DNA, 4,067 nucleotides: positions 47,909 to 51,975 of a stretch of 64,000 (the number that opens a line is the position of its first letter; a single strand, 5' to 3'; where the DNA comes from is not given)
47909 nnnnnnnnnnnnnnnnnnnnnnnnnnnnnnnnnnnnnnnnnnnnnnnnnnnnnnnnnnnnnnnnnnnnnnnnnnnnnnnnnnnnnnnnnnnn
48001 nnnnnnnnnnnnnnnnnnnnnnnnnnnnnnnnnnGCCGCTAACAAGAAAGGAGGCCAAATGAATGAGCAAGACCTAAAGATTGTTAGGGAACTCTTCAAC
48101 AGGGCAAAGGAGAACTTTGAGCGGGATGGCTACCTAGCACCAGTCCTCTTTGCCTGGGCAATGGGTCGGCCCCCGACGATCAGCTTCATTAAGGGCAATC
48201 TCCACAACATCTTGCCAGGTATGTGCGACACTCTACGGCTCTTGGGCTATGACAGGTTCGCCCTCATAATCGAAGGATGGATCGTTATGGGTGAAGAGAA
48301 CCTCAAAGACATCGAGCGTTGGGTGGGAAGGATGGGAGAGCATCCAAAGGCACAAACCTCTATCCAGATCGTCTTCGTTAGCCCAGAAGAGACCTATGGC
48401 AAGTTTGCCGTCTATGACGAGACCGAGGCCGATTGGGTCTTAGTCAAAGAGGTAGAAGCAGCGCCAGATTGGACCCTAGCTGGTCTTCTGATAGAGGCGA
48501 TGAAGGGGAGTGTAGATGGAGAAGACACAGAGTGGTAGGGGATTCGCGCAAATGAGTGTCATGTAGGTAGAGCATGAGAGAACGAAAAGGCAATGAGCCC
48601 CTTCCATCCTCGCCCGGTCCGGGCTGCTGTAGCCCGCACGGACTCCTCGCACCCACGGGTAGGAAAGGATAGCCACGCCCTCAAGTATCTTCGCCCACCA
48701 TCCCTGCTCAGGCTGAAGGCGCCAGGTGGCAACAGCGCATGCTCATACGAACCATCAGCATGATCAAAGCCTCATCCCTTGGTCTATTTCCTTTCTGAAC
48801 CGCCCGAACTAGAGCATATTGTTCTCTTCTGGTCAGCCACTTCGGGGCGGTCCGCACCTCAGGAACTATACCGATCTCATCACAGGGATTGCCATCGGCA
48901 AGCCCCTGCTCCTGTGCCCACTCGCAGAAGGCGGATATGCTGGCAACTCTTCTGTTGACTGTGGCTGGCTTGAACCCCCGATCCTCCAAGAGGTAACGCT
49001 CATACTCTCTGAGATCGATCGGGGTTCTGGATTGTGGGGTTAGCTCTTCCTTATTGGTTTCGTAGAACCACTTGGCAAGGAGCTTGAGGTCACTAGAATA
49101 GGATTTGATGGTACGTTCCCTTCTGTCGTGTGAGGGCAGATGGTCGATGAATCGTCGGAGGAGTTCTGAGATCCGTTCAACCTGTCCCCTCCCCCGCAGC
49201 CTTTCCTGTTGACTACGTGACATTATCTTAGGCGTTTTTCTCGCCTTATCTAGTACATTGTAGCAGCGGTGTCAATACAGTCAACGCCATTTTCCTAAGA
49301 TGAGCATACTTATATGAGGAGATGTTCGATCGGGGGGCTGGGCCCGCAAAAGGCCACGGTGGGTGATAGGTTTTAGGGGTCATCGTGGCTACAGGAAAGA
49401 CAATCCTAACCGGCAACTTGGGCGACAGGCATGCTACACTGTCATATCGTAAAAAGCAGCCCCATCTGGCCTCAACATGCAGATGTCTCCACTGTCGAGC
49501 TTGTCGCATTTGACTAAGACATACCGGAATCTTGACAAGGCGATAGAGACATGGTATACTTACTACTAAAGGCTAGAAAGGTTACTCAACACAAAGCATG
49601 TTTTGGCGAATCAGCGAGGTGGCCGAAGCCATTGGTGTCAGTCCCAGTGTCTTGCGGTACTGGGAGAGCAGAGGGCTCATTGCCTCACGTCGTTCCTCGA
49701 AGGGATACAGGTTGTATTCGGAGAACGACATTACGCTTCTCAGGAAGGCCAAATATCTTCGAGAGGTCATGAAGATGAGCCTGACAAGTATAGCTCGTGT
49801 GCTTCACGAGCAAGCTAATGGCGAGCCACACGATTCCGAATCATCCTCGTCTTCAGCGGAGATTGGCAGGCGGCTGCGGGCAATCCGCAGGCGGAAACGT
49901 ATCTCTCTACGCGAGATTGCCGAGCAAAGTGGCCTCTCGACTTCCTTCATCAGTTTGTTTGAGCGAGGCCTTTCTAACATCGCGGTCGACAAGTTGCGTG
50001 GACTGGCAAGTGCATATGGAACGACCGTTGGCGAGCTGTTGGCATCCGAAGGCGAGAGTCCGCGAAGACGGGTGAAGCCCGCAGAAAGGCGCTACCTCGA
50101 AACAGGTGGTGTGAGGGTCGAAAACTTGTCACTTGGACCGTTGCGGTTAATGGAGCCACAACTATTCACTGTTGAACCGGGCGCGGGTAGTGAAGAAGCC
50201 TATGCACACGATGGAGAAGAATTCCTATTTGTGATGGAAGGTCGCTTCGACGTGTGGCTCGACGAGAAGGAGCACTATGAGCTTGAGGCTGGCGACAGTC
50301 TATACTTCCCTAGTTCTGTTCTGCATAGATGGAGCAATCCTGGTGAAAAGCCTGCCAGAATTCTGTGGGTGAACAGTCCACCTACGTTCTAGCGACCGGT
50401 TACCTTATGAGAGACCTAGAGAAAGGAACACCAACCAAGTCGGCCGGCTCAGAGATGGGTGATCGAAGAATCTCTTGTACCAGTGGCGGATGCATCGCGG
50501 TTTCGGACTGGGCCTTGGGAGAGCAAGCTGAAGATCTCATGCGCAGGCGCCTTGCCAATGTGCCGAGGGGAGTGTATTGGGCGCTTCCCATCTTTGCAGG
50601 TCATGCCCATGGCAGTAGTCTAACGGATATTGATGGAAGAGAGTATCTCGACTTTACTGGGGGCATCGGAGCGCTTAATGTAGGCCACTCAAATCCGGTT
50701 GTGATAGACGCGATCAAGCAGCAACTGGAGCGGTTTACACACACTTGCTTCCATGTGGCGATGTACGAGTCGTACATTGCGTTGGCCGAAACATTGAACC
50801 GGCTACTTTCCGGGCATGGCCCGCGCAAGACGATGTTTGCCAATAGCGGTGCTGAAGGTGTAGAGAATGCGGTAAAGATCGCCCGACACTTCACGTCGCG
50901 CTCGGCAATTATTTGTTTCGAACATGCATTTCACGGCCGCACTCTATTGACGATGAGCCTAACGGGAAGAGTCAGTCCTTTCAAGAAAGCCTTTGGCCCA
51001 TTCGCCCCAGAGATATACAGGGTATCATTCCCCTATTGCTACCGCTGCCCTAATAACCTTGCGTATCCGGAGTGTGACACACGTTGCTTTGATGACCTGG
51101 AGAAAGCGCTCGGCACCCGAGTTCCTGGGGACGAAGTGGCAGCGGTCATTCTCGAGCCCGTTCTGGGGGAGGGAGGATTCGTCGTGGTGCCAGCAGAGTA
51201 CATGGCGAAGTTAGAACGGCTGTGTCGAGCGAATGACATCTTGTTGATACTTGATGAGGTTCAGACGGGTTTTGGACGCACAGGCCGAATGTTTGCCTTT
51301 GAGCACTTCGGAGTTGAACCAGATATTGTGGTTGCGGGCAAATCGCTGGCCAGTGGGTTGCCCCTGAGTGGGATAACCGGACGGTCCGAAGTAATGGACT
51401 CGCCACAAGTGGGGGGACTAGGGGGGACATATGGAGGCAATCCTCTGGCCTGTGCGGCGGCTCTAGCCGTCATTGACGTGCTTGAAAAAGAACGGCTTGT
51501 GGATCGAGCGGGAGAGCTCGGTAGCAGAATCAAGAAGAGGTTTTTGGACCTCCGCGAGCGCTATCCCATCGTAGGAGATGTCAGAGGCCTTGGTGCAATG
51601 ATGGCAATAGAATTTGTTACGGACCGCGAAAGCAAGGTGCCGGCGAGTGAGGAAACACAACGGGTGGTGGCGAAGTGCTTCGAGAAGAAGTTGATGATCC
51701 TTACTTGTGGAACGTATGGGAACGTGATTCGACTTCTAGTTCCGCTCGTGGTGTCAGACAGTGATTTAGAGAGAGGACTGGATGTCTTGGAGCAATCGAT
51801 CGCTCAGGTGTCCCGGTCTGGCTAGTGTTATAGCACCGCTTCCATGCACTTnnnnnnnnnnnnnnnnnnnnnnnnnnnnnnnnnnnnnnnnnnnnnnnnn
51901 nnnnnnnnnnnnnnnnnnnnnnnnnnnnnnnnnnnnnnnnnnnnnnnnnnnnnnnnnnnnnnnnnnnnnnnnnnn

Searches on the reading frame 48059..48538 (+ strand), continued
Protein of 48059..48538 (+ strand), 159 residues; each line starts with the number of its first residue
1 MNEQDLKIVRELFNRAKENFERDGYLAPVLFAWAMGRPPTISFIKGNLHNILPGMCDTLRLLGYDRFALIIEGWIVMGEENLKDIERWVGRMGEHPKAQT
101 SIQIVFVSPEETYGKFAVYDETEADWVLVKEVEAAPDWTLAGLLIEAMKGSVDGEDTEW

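Call 101: fold_search(model_id=the predicted structure, library=viral)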
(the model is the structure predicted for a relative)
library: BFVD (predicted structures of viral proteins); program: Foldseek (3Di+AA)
matches with E <= 10: 657; with E <= 0.001: 8
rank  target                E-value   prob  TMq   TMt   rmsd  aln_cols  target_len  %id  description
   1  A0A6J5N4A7            6.4e-06  1.00  0.57  0.59   4.6       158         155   16  Uncharacterized protein [uncultured Caudovirales phage]
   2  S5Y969                1.7e-05  1.00  0.57  0.45   5.3       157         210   15  Uncharacterized protein [Mycobacterium phage Catdawg]
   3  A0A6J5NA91            2.3e-05  1.00  0.56  0.48   6.3       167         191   13  Uncharacterized protein [uncultured Caudovirales phage]
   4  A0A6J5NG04            3.5e-05  1.00  0.64  0.51   5.6       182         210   15  Uncharacterized protein [uncultured Caudovirales phage]
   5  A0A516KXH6            3.7e-05  1.00  0.60  0.53   7.0       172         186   14  (no name in the UniProt tables at hand)
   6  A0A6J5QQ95            1.6e-04  1.00  0.57  0.59   4.6       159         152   14  Uncharacterized protein [uncultured Caudovirales phage]
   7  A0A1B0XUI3            1.6e-04  1.00  0.49  0.52   5.7       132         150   14  (no name in the UniProt tables at hand)
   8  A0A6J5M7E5            4.1e-04  1.00  0.54  0.41   5.4       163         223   14  Uncharacterized protein [uncultured Caudovirales phage]
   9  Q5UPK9                1.2e-02  0.96  0.35  0.08  10.2       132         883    8  Uncharacterized protein L138 [Acanthamoeba polyphaga mimivirus]
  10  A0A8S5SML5            2.3e-02  0.30  0.20  0.09  13.5       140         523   11  Head to tail connecting protein [Siphoviridae sp. ct7Qv4]
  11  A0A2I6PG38            5.2e-02  0.38  0.26  0.10  15.6       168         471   11  (no name in the UniProt tables at hand)
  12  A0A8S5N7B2            7.8e-02  0.25  0.23  0.22  11.4       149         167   12  Uncharacterized protein [Myoviridae sp. ctlHW5]
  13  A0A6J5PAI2            1.1e-01  0.16  0.20  0.08  12.4       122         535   16  Head-to-tail connector protein, podovirus-type [uncultured Caudovirales phage]
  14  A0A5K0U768            1.2e-01  0.21  0.21  0.25  14.9       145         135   10  Uncharacterized protein [Yasminevirus sp. GU-2018]
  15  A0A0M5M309            1.2e-01  0.44  0.24  0.32   8.3       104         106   12  Uncharacterized protein [Mycobacterium phage Mufasa]
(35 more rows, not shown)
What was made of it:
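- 48059..48538 (+): Intact 159-aa orphan gene. The fold matches uncharacterised phage proteins (call 101).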

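Call 107: search_protein_families(library=pfam, proteins=[L013:3305-4276:-, L013:4784-5836:-, L013:5977-8073:-, L013:8198-9175:-, L013:2560-2967:-, L007:2528-3040:-, L007:3099-4199:-, L007:4196-5122:-, L007:5306-6034:-, L007:62-553:+], max_evalue=0.001)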
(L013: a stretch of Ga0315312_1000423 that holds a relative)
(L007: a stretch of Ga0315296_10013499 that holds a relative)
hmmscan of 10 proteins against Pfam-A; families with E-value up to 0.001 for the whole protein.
L013:3305-4276:- (323 aa): 2 families
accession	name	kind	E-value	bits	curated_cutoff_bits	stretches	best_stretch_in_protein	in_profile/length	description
PF02826.25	2-Hacid_dh_C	-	9.3e-61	204.7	25.1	1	111-283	1-178/178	D-isomer specific 2-hydroxyacid dehydrogenase, NAD binding domain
PF00389.36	2-Hacid_dh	-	5.1e-28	97.9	24.6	1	19-315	13-134/134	D-isomer specific 2-hydroxyacid dehydrogenase, catalytic domain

L013:4784-5836:- (350 aa): 1 family
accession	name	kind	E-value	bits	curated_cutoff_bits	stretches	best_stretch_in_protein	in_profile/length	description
PF01408.29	GFO_IDH_MocA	-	1.8e-11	45.2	24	1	15-142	1-117/120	Oxidoreductase family, NAD-binding Rossmann fold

L013:5977-8073:- (698 aa): 2 families
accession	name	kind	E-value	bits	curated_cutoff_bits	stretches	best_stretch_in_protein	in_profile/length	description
PF02522.19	Antibiotic_NAT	-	2e-23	83.6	25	1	35-229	9-231/232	Aminoglycoside 3-N-acetyltransferase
PF04734.18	Ceramidase_alk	-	9e-15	54.7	32.1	2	282-484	30-232/509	Neutral/alkaline non-lysosomal ceramidase, N-terminal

L013:8198-9175:- (325 aa): 1 family
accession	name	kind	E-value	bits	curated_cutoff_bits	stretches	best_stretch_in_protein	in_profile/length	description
PF04951.18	Peptidase_M55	-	8e-50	170.2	25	2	156-289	121-255/264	D-aminopeptidase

L013:2560-2967:- (135 aa): 0 families

L007:2528-3040:- (170 aa): 0 families

L007:3099-4199:- (366 aa): 1 family
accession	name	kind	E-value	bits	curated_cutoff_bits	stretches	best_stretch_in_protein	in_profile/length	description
PF01636.29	APH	-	5.3e-15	56.3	23.2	1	23-264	4-220/239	Phosphotransferase enzyme family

L007:4196-5122:- (308 aa): 2 families
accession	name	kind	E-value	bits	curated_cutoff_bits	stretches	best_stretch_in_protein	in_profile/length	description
PF00483.29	NTP_transferase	-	1.2e-08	35.3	21.2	1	7-274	3-226/245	Nucleotidyl transferase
PF12804.13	NTP_transf_3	-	9.1e-06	26.4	27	1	7-63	2-57/160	MobA-like NTP transferase domain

L007:5306-6034:- (242 aa): 1 family
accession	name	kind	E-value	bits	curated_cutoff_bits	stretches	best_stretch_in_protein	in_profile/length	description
PF01380.27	SIS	-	1.9e-20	73.4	25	2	99-222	6-128/131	SIS domain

L007:62-553:+ (163 aa): 0 families

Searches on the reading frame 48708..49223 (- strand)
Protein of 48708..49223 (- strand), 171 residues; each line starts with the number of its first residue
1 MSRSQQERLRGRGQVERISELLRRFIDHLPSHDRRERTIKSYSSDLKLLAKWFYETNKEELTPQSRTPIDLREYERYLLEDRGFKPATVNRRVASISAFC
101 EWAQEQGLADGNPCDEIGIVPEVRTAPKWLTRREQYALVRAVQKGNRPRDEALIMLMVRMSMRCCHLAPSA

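Call 8: search_protein_families(library=pfam, proteins=[window:48708-49223:-], max_evalue=0.01)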
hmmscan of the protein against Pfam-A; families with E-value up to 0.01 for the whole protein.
window:48708-49223:- (171 aa): 3 families
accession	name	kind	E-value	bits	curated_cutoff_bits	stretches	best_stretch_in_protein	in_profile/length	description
PF13495.12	Phage_int_SAM_4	-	9.5e-08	32.8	27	1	21-106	1-81/85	Phage integrase, N-terminal SAM-like domain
PF02899.23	Phage_int_SAM_1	-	3.9e-07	30.7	22.3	1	23-106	2-82/83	Phage integrase, N-terminal SAM-like domain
PF13102.12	Phage_int_SAM_5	-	9.2e-05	23.2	22.3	1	20-115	4-96/98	Phage integrase SAM-like domain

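Call 41: search_protein_families(library=ncbifam, proteins=[window:48708-49223:-], max_evalue=0.01)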
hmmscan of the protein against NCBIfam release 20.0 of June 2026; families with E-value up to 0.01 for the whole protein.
window:48708-49223:- (171 aa): 5 families
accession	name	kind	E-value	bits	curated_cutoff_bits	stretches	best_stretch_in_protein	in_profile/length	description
TIGR02224.1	recomb_XerC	equivalog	1.2e-15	57.7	335.15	1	24-165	2-145/295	tyrosine recombinase XerC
TIGR02225.1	recomb_XerD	equivalog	1.2e-13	51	329.6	1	24-163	2-139/290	site-specific tyrosine recombinase XerD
NF001399.0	PRK00283.1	subfamily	4.2e-13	49.2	279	1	19-165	6-151/300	tyrosine recombinase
NF040815.2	recomb_XerA_Arch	equivalog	4.1e-10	39.7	220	1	24-164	2-128/263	site-specific tyrosine recombinase/integron integrase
NF002331.0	PRK01287.1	subfamily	0.0039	16.2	371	1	16-157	24-171/365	site-specific tyrosine recombinase XerC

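Call 99: search_protein_families(library=phrogs, proteins=[window:48708-49223:-], max_evalue=0.01)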
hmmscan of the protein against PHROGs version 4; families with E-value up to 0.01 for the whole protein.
window:48708-49223:- (171 aa): 2 families
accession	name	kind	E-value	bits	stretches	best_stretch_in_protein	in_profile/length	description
phrog_1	-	integration and excision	4.7e-19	70.1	1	17-163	165-302/611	integrase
phrog_216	-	integration and excision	0.0012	19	1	90-163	16-89/301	integrase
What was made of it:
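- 48708..49223 (-): Truncated tyrosine integrase (N-terminal SAM-like domain only) abutting copy 2. Not conserved next to the module in other loci. Calls 8, 41, 99.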

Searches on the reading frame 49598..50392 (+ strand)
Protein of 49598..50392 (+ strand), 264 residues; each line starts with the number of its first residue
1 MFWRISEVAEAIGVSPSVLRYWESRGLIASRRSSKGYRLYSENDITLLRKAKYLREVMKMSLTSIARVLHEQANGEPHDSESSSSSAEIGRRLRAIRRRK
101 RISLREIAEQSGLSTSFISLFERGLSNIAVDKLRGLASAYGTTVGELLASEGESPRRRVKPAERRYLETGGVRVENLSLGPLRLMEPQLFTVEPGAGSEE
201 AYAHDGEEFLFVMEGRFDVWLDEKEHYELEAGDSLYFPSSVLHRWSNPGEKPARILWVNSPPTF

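Call 8: search_protein_families(library=pfam, proteins=[window:49598-50392:+], max_evalue=0.01)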
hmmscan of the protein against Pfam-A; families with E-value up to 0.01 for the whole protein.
window:49598-50392:+ (264 aa): 17 families
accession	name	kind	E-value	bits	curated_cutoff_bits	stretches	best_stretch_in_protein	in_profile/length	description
PF07883.17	Cupin_2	-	1.8e-22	79.3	27.2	1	189-258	2-69/70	Cupin domain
PF13411.12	MerR_1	-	6.3e-21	74.7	21.6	1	4-71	2-68/69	MerR HTH family regulatory protein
PF00376.29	MerR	-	1.3e-15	57.4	28.2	1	4-40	1-38/38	MerR family regulatory protein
PF01381.28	HTH_3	-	3.2e-13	49.9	23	1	93-147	1-55/55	Helix-turn-helix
PF13560.12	HTH_31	-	2.2e-11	44.4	27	1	88-146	1-60/64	Helix-turn-helix domain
PF13443.12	HTH_26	-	5.8e-07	30.1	22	1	92-149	1-59/63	Cro/C1-type HTH DNA-binding domain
PF12844.13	HTH_19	-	8.4e-06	26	30.2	1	90-153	1-64/64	Helix-turn-helix domain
PF02311.25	AraC_binding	-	1.2e-05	25.5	21.1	1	203-262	20-78/135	AraC-like ligand binding domain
PF05899.18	Cupin_3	-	2.6e-05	24.3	23.5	1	193-241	15-60/74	EutQ-like cupin domain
PF01050.24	MannoseP_isomer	-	2.7e-05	24.8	23.6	1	190-260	33-102/116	Mannose-6-phosphate isomerase C-terminal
PF13384.12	HTH_23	-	4e-05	23.7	24.6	0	87-118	2-34/50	Homeodomain-like domain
PF13412.12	HTH_24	-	6.8e-05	22.8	21.9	0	93-116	9-32/48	Winged helix-turn-helix DNA-binding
PF13413.12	HTH_25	-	0.00015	21.9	24.6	1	92-124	1-33/62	Helix-turn-helix domain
PF00190.28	Cupin_1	-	0.0002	21.4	22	1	193-256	41-110/151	Cupin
PF13404.12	HTH_AsnC-type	-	0.0012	19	27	0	93-116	9-32/42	AsnC-type helix-turn-helix domain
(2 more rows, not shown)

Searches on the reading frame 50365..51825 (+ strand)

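Call 97: search_protein_families(library=pfam, proteins=[window:50365-51825:+], max_evalue=0.0001)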
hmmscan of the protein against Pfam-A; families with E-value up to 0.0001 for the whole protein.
window:50365-51825:+ (486 aa): 1 family
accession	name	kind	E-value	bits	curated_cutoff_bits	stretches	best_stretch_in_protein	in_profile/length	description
PF00202.27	Aminotran_3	-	1.9e-126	422.5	30.5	1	75-478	10-402/403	Aminotransferase class-III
